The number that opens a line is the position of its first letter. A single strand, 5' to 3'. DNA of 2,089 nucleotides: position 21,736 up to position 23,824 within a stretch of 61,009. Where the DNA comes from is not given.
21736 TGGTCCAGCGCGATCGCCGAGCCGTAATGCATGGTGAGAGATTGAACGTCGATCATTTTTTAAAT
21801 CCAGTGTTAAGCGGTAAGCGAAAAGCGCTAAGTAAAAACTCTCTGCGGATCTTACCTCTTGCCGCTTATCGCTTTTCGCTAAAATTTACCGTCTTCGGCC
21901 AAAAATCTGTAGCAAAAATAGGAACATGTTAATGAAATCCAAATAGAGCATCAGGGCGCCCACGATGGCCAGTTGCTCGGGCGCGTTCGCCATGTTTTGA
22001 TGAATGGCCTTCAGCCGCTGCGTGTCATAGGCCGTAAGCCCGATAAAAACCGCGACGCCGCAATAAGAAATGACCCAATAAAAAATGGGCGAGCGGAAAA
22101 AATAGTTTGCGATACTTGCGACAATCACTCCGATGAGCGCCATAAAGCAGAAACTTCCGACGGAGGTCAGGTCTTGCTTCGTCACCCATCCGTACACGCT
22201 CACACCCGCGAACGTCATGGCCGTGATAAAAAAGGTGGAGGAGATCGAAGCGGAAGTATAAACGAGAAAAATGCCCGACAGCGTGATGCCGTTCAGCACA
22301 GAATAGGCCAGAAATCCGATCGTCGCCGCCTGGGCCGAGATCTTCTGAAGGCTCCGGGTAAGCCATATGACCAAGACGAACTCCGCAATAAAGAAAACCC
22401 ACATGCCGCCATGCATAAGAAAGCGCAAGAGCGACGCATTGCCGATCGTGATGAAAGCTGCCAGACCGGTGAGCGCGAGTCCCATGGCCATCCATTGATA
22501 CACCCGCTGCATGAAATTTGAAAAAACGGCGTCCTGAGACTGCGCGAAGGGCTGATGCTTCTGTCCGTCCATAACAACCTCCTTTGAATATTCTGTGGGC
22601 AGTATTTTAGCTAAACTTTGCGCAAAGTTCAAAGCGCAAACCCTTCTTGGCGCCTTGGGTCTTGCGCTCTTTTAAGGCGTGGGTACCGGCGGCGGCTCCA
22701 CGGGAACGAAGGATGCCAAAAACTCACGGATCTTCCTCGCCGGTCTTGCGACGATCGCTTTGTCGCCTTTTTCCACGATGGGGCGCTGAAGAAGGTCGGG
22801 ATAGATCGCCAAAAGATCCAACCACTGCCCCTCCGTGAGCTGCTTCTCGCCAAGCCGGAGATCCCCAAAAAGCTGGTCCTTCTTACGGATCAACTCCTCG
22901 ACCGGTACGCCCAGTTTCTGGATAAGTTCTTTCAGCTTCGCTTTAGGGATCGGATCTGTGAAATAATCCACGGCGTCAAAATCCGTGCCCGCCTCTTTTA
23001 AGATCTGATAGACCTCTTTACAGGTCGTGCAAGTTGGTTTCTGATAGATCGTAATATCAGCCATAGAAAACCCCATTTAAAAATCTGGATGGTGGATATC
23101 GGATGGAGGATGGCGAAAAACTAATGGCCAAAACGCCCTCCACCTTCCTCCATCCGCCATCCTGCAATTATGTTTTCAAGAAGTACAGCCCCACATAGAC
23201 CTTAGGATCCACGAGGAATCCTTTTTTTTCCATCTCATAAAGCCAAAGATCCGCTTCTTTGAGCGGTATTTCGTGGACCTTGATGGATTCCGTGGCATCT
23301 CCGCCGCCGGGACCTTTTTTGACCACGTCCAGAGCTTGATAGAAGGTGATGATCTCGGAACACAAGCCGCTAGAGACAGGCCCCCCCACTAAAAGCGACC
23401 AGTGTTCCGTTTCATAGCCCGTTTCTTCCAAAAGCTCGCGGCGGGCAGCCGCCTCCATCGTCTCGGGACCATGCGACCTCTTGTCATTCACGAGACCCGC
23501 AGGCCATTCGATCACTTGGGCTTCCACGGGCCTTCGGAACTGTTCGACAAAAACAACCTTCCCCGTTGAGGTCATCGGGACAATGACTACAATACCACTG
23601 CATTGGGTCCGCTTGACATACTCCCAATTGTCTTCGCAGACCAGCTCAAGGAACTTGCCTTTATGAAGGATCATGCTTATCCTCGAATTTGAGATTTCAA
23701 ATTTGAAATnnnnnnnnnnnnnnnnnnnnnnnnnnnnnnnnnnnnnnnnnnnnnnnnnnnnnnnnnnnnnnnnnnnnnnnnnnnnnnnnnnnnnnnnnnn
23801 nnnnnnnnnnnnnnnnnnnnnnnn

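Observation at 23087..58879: GGATGG-word palindromic element present both intergenically and inserted in-frame in coding sequences (RPE-like)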

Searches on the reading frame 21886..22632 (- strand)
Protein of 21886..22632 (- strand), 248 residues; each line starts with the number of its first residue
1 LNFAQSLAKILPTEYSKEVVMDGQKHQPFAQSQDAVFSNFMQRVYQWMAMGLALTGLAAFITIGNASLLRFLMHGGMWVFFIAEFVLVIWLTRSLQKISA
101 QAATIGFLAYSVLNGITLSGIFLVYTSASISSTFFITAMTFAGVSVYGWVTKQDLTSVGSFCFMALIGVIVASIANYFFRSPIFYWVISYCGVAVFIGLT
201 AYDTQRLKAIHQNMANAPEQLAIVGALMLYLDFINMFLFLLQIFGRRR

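Call 72: search_protein_families(library=pfam, proteins=[window:21886-22632:-], max_evalue=0.01)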
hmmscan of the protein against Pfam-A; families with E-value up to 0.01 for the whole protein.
window:21886-22632:- (248 aa): 1 family
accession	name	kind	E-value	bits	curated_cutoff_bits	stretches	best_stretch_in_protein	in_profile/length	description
PF01027.25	Bax1-I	-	8e-59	199.3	34.1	1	39-244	2-207/207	Inhibitor of apoptosis-promoting Bax1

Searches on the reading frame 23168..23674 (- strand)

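Call 14: search_protein_families(library=pfam, proteins=[window:23168-23674:-])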
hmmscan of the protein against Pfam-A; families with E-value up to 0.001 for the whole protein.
window:23168-23674:- (168 aa): 1 family
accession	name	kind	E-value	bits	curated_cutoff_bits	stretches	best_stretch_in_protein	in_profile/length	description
PF00293.34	NUDIX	-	3.1e-09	37.4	21.1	1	29-143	6-120/134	NUDIX domain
